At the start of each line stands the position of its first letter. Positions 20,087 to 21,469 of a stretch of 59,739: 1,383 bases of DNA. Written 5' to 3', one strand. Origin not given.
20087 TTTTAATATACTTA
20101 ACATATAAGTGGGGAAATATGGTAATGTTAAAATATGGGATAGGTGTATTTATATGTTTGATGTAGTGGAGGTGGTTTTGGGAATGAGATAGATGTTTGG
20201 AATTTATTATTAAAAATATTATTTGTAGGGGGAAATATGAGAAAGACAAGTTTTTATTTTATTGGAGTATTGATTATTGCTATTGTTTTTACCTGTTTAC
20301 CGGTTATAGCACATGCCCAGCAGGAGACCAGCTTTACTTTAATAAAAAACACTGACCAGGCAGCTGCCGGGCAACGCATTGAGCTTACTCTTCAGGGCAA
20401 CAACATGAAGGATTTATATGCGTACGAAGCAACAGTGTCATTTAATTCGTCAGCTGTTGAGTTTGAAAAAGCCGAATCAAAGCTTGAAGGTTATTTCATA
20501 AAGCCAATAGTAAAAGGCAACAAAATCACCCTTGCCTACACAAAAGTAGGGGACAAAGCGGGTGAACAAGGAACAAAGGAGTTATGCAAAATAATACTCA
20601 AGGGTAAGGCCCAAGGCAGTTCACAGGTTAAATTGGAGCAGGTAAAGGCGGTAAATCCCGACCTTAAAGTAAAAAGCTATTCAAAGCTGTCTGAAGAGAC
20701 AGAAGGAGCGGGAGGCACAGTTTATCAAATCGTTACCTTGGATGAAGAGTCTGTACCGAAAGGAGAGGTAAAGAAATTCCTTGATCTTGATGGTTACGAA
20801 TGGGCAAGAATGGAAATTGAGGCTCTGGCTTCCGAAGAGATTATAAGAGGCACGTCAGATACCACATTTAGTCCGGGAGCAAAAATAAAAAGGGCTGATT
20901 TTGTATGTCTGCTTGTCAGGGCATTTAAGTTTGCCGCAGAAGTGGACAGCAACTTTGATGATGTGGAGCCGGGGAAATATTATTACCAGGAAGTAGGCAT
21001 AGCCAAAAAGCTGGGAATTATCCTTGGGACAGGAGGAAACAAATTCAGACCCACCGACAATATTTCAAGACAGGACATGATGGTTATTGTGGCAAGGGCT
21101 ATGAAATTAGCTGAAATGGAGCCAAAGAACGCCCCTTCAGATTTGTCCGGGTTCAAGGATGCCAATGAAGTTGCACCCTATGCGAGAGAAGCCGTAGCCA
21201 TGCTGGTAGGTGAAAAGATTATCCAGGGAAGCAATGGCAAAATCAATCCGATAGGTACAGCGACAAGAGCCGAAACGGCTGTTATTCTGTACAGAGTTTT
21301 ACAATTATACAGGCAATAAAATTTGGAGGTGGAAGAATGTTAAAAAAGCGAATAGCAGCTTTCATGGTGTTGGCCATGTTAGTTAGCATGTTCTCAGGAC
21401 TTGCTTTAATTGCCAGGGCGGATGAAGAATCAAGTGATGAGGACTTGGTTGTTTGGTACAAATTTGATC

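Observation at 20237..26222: Two-tier cohesin / dockerin / SLH scaffold encoded around a GH127-type beta-L-arabinofuranosidase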

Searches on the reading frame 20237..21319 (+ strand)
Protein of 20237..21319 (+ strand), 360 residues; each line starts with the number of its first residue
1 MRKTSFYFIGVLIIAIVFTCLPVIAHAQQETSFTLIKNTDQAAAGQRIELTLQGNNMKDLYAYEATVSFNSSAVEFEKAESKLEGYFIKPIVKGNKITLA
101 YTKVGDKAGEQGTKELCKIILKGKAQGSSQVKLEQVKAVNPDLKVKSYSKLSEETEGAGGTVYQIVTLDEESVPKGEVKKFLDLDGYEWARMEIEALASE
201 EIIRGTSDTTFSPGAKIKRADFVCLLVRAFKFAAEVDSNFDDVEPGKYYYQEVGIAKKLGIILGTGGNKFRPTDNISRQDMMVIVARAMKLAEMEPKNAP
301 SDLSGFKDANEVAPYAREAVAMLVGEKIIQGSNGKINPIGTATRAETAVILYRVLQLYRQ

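Call 3: search_protein_families(library=pfam, proteins=[window:20237-21319:+], max_evalue=0.01)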
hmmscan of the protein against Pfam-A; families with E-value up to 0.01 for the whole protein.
window:20237-21319:+ (360 aa): 2 families
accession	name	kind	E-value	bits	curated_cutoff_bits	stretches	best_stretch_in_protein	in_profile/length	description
PF00395.25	SLH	-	1.3e-29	102.3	20.8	3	240-281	2-43/44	S-layer homology domain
PF00963.24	Cohesin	-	0.0001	22.9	24.1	1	37-139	6-120/139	Cohesin domain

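Call 6: search_solved_structures(query=window:20237-21319:+, max_evalue=1, show_alignments=2)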
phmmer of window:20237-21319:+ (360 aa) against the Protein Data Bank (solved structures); distinct sequences matched with E-value up to 1: 8.
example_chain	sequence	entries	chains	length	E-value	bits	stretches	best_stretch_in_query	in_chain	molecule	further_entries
6bt4_A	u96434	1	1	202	3.8e-11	46.4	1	179-351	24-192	S-layer protein sap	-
3pyw_A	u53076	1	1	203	4.9e-11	46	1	179-352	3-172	S-layer protein sap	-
9g93_A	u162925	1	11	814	4.4e-10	42.9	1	177-352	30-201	S-layer protein sap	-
4aq1_C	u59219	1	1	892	0.00043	23.2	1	194-317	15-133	SBSB PROTEIN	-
4aq1_A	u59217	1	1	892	0.00056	22.8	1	194-317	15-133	SBSB PROTEIN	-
8bz2_A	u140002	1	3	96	0.0017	21.2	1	239-295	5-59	S-layer homology domain-containing protein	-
8bys_A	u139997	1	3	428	0.0071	19.2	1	237-294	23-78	S-layer homology domain-containing protein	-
8bym_A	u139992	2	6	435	0.0073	19.1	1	235-294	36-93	S-layer homology domain-containing protein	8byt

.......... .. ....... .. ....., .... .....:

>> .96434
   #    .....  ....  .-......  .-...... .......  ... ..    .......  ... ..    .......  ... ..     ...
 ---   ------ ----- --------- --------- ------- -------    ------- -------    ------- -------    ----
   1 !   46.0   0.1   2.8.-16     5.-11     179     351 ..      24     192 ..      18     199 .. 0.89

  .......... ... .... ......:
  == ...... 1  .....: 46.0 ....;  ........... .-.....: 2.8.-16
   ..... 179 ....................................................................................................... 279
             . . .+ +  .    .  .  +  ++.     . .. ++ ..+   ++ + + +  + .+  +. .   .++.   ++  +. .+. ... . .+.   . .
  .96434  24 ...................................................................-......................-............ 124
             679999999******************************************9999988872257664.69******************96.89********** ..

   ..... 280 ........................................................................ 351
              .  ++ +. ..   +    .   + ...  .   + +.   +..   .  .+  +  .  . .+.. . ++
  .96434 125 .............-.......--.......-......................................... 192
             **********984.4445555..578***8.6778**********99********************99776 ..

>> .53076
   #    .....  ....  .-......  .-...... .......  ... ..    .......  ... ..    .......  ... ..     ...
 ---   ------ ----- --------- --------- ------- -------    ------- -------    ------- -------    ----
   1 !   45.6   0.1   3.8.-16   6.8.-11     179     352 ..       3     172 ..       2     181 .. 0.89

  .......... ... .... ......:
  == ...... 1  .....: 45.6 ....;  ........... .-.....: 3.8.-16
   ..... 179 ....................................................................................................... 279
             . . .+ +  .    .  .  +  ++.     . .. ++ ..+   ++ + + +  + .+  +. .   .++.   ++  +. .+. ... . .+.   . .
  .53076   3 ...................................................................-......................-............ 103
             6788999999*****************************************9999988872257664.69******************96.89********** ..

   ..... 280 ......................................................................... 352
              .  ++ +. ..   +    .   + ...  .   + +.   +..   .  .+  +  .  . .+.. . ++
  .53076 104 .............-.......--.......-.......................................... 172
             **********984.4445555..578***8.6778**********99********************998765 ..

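Call 13: find_homologous_proteins(query=window:20237-21319:+, max_evalue=0.001)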
Query window:20237-21319:+ (360 aa): 221 proteins with E <= 0.001 among 4631 candidates; the best 120 are listed.
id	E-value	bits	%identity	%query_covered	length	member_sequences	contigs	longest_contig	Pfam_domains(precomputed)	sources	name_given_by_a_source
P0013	2.2e-199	680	86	100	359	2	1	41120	PF00963.25,PF00395.26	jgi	-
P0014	9.6e-187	638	80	100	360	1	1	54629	PF00395.26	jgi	-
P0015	4.5e-185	633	100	82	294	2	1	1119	PF00395.26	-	-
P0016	9.4e-113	395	55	99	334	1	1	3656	PF00963.25,PF00395.26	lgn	-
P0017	1.9e-112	394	55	99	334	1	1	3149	PF00395.26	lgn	-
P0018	3.0e-112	394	54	99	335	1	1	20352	PF00395.26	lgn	-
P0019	2.8e-110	387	52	99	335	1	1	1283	PF00395.26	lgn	-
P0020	8.1e-110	386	52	99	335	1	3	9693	PF00395.26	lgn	-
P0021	1.4e-106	375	50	99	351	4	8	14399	PF00963.25,PF00395.26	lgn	-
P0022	7.4e-106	373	53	96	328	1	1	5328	PF00963.25,PF00395.26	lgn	-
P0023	1.3e-105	372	51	99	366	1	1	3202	PF00963.25,PF00395.26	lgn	-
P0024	1.6e-105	371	53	99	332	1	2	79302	PF00395.26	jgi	jgi:hypothetical protein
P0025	1.3e-104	368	52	99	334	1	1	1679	PF00963.25,PF00395.26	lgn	-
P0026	4.1e-104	367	51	99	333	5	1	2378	PF00963.25,PF00395.26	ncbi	-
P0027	1.9e-103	365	52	99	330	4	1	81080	PF00395.26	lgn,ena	-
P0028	3.0e-103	364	50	99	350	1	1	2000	PF00963.25,PF00395.26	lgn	-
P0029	1.2e-102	362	50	99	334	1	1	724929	PF00963.25,PF00395.26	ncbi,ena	-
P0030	7.2e-102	359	51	99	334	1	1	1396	PF00963.25,PF00395.26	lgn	-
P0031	2.9e-101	357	51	99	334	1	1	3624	PF00963.25,PF00395.26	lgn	-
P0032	5.5e-101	357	50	99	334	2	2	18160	PF00963.25,PF00395.26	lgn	-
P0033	5.8e-101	356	52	95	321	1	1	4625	PF00963.25,PF00395.26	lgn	-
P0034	6.6e-101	356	51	99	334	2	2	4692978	PF00395.26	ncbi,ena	-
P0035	7.3e-101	356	48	99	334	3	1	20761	PF00395.26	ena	-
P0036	2.9e-100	354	51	95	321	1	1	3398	PF00963.25,PF00395.26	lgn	-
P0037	3.0e-100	354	53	92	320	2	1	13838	PF00963.25,PF00395.26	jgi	jgi:hypothetical protein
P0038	4.3e-100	354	50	99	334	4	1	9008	PF00395.26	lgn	-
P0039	7.7e-100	353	50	99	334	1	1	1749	PF00963.25,PF00395.26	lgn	-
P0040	1.2e-99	352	50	99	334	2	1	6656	PF00395.26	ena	-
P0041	2.2e-99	351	48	99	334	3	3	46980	PF00963.25,PF00395.26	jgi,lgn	jgi:hypothetical protein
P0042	2.2e-99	351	49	99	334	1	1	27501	PF00963.25,PF00395.26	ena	-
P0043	2.9e-99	351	53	95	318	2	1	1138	PF00963.25,PF00395.26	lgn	-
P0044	4.5e-99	350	50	99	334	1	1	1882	PF00963.25,PF00395.26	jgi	jgi:hypothetical protein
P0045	5.4e-99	350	49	99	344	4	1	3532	PF00963.25,PF00395.26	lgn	-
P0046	5.7e-99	350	49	99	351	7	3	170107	PF00963.25,PF00395.26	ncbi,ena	-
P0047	5.9e-99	350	48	99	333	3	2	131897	PF00963.25,PF00395.26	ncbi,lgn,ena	-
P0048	7.9e-99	349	49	99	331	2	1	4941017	PF00963.25,PF00395.26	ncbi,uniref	ncbi:S-layer homology domain-containing protein [Anoxybacterium hadale]|uniref:S-layer homology doma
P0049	1.2e-98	349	50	99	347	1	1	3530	PF00963.25,PF00395.26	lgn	-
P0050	4.2e-98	347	51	99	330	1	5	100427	PF00395.26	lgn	-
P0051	7.5e-98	346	50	95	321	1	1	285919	PF00963.25,PF00395.26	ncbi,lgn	-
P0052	7.6e-98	346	51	95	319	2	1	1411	PF00395.26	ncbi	-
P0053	6.8e-97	343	51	99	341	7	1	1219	PF00395.26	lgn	-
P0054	1.0e-96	342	48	99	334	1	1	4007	PF00395.26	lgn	-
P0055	2.5e-96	341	50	99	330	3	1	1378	PF00963.25,PF00395.26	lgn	-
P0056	4.1e-96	340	50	99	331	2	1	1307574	PF00963.25,PF00395.26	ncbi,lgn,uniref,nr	ncbi:S-layer homology domain-containing protein [Paenibacillus sp. J22TS3]|uniref:S-layer homology d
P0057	5.2e-96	340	51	99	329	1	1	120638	PF00963.25,PF00395.26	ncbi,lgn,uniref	ncbi:S-layer homology domain-containing protein [Paenibacillus ferrarius]|uniref:S-layer homology do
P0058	7.5e-96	340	51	99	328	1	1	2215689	PF00395.26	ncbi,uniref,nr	ncbi:S-layer homology domain-containing protein [Paenibacillus silviterrae]|uniref:S-layer homology 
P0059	8.9e-96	339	50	99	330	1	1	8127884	PF00963.25,PF00395.26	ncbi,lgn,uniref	ncbi:S-layer homology domain-containing protein [Paenibacillus sp. LjRoot153]|uniref:S-layer homolog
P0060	1.1e-95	339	49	99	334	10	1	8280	PF00963.25,PF00395.26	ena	-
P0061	1.3e-95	339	50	99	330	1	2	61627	PF00395.26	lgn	-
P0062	1.4e-95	339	50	99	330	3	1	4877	PF00963.25,PF00395.26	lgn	-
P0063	5.1e-95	337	49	99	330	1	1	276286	PF00395.26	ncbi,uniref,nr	ncbi:S-layer homology domain-containing protein [Paenibacillus rigui]|uniref:SLH domain-containing p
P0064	7.8e-95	336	49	99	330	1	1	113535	PF00395.26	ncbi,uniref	ncbi:S-layer homology domain-containing protein [Gorillibacterium sp. sgz5001074]|uniref:S-layer hom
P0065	8.2e-94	333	48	99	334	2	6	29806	PF00963.25,PF00395.26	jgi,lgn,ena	-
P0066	1.0e-93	333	51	96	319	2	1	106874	PF00395.26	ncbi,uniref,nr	ncbi:S-layer homology domain-containing protein [Cohnella sp. AR92]|uniref:S-layer homology domain-c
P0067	1.3e-93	332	48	99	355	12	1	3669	PF00963.25,PF00395.26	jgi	jgi:hypothetical protein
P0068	1.8e-93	332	51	99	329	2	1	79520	PF00963.25,PF00395.26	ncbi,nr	ncbi:S-layer homology domain-containing protein [Paenibacillus whitsoniae]|nr:S-layer homology domai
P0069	2.4e-93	331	48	96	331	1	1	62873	PF00963.25,PF00395.26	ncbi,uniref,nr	ncbi:S-layer homology domain-containing protein [Paenibacillus sp. NEAU-GSW1]|uniref:S-layer homolog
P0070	2.6e-93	331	50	99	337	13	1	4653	PF00963.25,PF00395.26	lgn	-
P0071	5.4e-93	330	49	99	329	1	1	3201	PF00963.25,PF00395.26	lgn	-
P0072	5.5e-93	330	48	99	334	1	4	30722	PF00963.25,PF00395.26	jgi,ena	-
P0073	6.5e-93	330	48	99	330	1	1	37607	PF00963.25,PF00395.26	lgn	-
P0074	8.2e-93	330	49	99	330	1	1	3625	PF00395.26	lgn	-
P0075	9.9e-93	329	50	99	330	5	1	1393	PF00963.25,PF00395.26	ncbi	ncbi:Endo-1,4-beta-xylanase A precursor [compost metagenome]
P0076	1.9e-92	328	49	99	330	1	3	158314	PF00395.26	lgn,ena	-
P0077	2.8e-92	328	49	99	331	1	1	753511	PF00395.26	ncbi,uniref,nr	ncbi:hypothetical protein GC096_23315 [Paenibacillus sp. LMG 31461]|uniref:SLH domain-containing pro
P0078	3.1e-92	328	49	99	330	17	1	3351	PF00963.25,PF00395.26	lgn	-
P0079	4.7e-92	327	50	91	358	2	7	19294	PF00395.26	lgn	-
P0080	1.7e-91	325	48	99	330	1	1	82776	PF00395.26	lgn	-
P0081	2.9e-91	325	50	96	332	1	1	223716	PF00395.26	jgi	jgi:hypothetical protein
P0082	4.2e-91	324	47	99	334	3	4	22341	PF00963.25,PF00395.26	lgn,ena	-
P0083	1.3e-90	322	49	97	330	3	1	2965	PF00395.26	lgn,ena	-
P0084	1.4e-89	319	50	96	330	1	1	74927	PF00395.26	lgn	-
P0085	1.1e-88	316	48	99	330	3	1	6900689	PF00963.25,PF00395.26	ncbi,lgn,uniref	ncbi:S-layer homology domain-containing protein [Paenibacillus sp. B-A-8]|uniref:S-layer homology do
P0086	2.2e-88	315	49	99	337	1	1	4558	PF00963.25,PF00395.26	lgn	-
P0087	8.3e-88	313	47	99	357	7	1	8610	PF00963.25,PF00395.26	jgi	-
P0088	2.1e-83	299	44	96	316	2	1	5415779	PF00395.26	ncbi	-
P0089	1.7e-79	286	45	99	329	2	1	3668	PF00963.25,PF00395.26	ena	-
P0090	2.8e-56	210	52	58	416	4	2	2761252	PF00395.26,PF02368.25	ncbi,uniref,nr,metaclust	ncbi:Ig domain protein group 2 domain protein [Tepidanaerobacter acetatoxydans Re1]|uniref:Ig domain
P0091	8.8e-56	208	51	50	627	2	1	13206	PF00963.25,PF00395.26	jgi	jgi:hypothetical protein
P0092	1.9e-54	204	57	50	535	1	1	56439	PF00395.26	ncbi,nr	ncbi:MAG: S-layer homology domain-containing protein [Clostridiaceae bacterium]|nr:S-layer homology 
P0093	8.2e-54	201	50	58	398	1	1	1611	PF21461.4,PF00395.26,PF02368.25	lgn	-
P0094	7.8e-53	198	56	50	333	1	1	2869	PF00395.26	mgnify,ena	mgnify:FL=1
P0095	1.4e-52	197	56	50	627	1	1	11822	PF00395.26,PF02368.25,PF01835.26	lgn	-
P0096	2.7e-52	196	56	50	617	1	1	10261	PF21461.4,PF00395.26,PF02368.25,PF01835.26,PF26918.1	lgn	-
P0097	2.7e-52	196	56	50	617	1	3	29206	PF21461.4,PF00395.26,PF02368.25,PF01835.26,PF26918.1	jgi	-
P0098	1.4e-51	194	56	49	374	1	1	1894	PF00395.26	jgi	-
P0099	1.9e-51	194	54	49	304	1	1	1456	PF00395.26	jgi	jgi:hypothetical protein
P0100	1.1e-50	191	57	49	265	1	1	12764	PF00395.26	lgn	-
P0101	2.3e-49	187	52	49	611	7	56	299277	PF00963.25,PF00395.26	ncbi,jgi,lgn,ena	jgi:hypothetical protein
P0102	3.1e-49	186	52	49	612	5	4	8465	PF00963.25,PF00395.26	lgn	-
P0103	3.5e-49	186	53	49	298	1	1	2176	PF00395.26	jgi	jgi:hypothetical protein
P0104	1.8e-48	184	51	50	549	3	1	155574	PF00395.26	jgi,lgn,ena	-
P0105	2.3e-48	184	51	48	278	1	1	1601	PF00395.26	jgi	jgi:hypothetical protein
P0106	3.7e-48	183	53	49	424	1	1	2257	PF00395.26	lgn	-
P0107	1.1e-47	181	54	52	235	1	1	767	PF00395.26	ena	-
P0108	2.7e-47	180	52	49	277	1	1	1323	PF00395.26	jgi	jgi:hypothetical protein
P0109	4.1e-47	179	54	49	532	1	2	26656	PF00395.26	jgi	jgi:hypothetical protein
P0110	4.7e-47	179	51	49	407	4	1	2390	PF00395.26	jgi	jgi:hypothetical protein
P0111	8.2e-47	178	51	50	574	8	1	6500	PF00395.26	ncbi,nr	ncbi:MAG: S-layer homology domain-containing protein, partial [Peptococcaceae bacterium]|nr:S-layer 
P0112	1.4e-46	178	48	50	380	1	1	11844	PF00395.26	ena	-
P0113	2.9e-46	177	50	50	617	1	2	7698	PF00963.25,PF00395.26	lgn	-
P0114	7.0e-46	175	52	50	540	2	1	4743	PF02557.23,PF00395.26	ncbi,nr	ncbi:MAG: hypothetical protein GX660_25790, partial [Clostridiaceae bacterium]|nr:hypothetical prote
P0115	1.6e-45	174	50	50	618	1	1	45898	PF07532.18,PF00395.26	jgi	jgi:hypothetical protein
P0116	1.6e-45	174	52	50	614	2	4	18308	PF13620.13,PF00395.26,PF20578.5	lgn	-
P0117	3.6e-45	173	51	49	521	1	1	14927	PF00395.26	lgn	-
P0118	5.7e-45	172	47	50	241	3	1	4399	PF00395.26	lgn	-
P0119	1.3e-44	171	49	49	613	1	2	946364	PF00963.25,PF00395.26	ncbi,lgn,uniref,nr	ncbi:S-layer homology domain-containing protein [Acetivibrio cellulolyticus]|uniref:S-layer homology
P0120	3.9e-44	170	51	49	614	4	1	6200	PF00963.25,PF00395.26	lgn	-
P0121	4.4e-44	170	31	93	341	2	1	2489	PF00963.25,PF00395.26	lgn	-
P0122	2.8e-43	167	48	49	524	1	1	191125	PF00395.26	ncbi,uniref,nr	ncbi:hypothetical protein J2Z76_002790 [Sedimentibacter acidaminivorans]|uniref:SLH domain-containin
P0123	2.9e-43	167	50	48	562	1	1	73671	PF00395.26,PF02368.25,PF26918.1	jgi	-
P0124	4.5e-43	166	50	49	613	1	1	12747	PF00963.25,PF00395.26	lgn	-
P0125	7.1e-43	166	50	51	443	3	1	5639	PF00395.26,PF13472.13,PF00657.29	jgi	-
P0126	7.3e-43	165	50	50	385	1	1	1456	PF00395.26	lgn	-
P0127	7.5e-43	165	49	50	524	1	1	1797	PF07532.18,PF00395.26,PF00041.28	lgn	-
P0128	1.0e-42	165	50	49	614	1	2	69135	PF00963.25,PF00395.26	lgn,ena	-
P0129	1.7e-42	164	49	50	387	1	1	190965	PF00395.26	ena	-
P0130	3.2e-42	163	48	49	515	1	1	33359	PF00395.26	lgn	-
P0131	4.2e-42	163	48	51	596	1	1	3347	PF00395.26,PF05345.19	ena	-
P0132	7.7e-42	162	47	53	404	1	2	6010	PF00963.25,PF00395.26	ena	-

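Call 15: find_encoding_contigs(protein=P0013, flank=10000, max_places=2)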
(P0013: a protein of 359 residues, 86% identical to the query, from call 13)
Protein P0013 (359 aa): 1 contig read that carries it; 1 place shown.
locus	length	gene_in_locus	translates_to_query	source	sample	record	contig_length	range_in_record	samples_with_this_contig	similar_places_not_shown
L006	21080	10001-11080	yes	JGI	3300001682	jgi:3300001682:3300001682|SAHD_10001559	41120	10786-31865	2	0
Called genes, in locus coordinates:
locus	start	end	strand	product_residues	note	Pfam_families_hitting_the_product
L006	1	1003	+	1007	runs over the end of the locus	PF02837:Glyco_hydro_2_N, PF22666:Glyco_hydro_2_N2 (weak), PF00703:Glyco_hydro_2, PF02836:Glyco_hydro_2_C, PF16353:LacZ_4, PF02929:Bgal_small_N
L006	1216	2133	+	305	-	PF19300:BPD_transp_1_N, PF00528:BPD_transp_1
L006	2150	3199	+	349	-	PF12911:OppC_N, PF00528:BPD_transp_1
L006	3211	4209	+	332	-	PF02463:SMC_N (weak), PF00005:ABC_tran, PF13304:AAA_21, PF08352:oligo_HPY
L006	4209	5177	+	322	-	PF00005:ABC_tran, PF08352:oligo_HPY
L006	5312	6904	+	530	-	PF00496:SBP_bac_5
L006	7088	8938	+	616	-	PF07944:Beta-AFase-like_GH127_cat, PF20736:Glyco_hydro127M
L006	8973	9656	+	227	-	PF00160:Pro_isomerase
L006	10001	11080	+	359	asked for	PF00963:Cohesin (weak), PF00395:SLH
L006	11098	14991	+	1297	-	PF13385:Laminin_G_3, PF20578:aBig_2, PF07532:Big_4, PF00041:fn3 (faint), PF07944:Beta-AFase-like_GH127_cat, PF20736:Glyco_hydro127M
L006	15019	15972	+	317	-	PF00404:Dockerin_1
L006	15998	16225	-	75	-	-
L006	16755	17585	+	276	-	PF20560:MotA_N (weak), PF01618:MotA_ExbB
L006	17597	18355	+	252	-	PF13677:MotB_plug, PF00691:OmpA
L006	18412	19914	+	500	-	PF22848:ASD1_dom, PF06964:Alpha-L-AF_C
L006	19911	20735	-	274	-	PF04909:Amidohydro_2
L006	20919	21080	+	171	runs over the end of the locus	-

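Call 16: find_encoding_contigs(protein=P0048, flank=10000, max_places=2)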
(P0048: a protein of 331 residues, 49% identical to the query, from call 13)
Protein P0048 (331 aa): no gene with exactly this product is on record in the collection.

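Call 17: find_encoding_contigs(protein=P0056, flank=10000, max_places=2)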
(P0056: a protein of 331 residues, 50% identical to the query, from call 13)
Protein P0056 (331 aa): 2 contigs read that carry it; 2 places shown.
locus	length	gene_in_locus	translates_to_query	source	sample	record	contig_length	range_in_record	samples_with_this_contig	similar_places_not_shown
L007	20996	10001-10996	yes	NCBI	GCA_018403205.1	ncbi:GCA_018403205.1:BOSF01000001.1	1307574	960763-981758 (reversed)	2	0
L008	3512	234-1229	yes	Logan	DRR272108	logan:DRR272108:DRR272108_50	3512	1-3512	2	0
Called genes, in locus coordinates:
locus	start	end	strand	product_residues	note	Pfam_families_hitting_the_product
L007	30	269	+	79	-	PF00381:PTS-HPr (weak)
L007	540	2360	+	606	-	PF02743:dCache_1, PF17201:Cache_3-Cache_2 (faint), PF00672:HAMP (weak), PF06580:His_kinase, PF02518:HATPase_c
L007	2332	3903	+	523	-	PF00072:Response_reg, PF17853:GGDEF_2 (weak), PF12833:HTH_18, PF00165:HTH_AraC (weak)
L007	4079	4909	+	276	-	PF00532:Peripla_BP_1, PF13407:Peripla_BP_4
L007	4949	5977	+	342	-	PF00532:Peripla_BP_1, PF13377:Peripla_BP_3 (faint), PF13407:Peripla_BP_4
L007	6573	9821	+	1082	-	PF04616:Glyco_hydro_43, PF17851:GH43_C2, PF00963:Cohesin, PF16342:DUF4972 (weak), PF00404:Dockerin_1 (weak)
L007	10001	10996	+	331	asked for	PF00963:Cohesin (weak), PF00395:SLH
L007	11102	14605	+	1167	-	PF04616:Glyco_hydro_43, PF03422:CBM_6, PF17829:GH115_C (faint), PF21461:HL_N-beta (weak), PF16342:DUF4972 (weak), PF00404:Dockerin_1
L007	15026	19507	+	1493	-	PF13385:Laminin_G_3, PF20578:aBig_2, PF07944:Beta-AFase-like_GH127_cat, PF20736:Glyco_hydro127M, PF20620:DUF6805, PF12733:Cadherin-like, PF00963:Cohesin, PF16342:DUF4972, +3 more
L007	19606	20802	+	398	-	PF02368:Big_2, PF16342:DUF4972, PF00404:Dockerin_1 (weak)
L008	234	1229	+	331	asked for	PF00963:Cohesin (weak), PF00395:SLH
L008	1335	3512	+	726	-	?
